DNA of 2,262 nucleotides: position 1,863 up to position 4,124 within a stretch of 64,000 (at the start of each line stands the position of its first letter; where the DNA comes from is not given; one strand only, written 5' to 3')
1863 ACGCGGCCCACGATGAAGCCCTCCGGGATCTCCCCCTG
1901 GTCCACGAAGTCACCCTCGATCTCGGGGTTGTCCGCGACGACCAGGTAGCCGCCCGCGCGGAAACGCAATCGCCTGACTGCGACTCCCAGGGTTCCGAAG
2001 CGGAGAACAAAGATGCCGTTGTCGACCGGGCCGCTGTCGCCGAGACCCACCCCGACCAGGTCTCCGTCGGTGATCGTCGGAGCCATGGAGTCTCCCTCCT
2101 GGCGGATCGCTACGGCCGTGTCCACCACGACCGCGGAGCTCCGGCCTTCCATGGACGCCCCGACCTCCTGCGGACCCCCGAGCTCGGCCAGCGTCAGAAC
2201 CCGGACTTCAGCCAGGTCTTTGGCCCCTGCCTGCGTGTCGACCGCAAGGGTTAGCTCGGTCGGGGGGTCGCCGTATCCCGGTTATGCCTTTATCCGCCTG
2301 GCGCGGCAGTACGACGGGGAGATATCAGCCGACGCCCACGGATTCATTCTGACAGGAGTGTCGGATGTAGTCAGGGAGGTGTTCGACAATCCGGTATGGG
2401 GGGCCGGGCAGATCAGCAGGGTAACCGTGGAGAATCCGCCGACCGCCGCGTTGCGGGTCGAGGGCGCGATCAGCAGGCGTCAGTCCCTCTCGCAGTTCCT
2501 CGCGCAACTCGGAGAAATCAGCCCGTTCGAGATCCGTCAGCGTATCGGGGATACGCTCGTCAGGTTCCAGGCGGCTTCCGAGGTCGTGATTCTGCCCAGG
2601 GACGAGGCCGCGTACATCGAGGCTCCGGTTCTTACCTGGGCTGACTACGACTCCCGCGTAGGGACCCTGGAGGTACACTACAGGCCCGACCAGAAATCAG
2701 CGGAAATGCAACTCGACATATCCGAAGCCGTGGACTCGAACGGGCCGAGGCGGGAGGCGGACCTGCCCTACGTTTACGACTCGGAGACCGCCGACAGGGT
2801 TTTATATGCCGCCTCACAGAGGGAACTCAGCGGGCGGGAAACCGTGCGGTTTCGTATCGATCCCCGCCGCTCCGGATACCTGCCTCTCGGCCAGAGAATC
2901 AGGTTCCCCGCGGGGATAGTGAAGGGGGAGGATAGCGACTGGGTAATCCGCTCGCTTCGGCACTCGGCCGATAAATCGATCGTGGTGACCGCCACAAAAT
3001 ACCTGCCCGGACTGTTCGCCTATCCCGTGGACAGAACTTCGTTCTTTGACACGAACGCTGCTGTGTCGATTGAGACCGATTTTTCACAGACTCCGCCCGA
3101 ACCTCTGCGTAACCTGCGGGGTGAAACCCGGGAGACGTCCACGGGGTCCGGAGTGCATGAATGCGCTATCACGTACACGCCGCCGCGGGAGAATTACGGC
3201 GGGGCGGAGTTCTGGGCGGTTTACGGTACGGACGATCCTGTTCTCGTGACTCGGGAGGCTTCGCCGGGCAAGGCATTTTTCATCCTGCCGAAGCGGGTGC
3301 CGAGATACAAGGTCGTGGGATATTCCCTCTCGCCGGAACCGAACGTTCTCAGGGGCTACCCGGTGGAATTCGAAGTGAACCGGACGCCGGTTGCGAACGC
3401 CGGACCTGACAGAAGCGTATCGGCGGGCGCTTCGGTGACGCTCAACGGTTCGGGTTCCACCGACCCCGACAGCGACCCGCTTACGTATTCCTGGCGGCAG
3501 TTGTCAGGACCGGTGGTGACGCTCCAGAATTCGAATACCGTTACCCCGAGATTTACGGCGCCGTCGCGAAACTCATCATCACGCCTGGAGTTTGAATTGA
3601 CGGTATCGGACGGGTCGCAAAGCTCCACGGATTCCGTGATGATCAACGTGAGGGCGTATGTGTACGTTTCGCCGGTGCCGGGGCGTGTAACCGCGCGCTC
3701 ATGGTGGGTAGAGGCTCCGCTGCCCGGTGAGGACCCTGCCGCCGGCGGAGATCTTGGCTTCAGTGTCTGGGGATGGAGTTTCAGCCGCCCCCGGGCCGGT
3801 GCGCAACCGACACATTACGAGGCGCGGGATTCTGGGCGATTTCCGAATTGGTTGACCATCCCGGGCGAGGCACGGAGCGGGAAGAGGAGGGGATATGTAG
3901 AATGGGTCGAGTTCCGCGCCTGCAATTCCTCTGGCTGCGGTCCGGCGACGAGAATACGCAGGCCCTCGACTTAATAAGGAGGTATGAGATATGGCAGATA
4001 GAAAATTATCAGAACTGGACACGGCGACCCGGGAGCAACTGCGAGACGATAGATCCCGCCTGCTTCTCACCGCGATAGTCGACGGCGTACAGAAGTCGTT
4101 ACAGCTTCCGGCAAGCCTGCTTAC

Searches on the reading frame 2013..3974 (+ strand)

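Call 77: search_protein_families(library=pfam, proteins=[window:2013-3974:+], max_evalue=0.01)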
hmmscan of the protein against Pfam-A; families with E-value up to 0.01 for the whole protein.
window:2013-3974:+ (653 aa): 7 families
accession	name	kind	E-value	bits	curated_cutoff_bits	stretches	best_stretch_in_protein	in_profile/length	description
PF22352.2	K319L-like_PKD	-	1e-17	64.3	27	1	463-546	1-84/84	K319L-like, PKD domain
PF18911.6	PKD_4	-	1e-08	35.5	27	1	456-540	1-77/85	PKD domain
PF17963.7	Big_9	-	9.9e-07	30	23.6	1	456-544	1-88/89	Bacterial Ig domain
PF13550.12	Phage-tail_3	-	0.00017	21.9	23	1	222-312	79-159/164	Putative phage tail protein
PF02010.21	REJ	-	0.0002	20.6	25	1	462-544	89-196/452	REJ domain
PF21027.3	Sde0182_C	-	0.00041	21.3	27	1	475-533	2-67/83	Cellulose-binding protein Sde0182, C-terminal domain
PF17892.7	Cadherin_5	-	0.0026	18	26.5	1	456-546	2-97/98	Cadherin-like domain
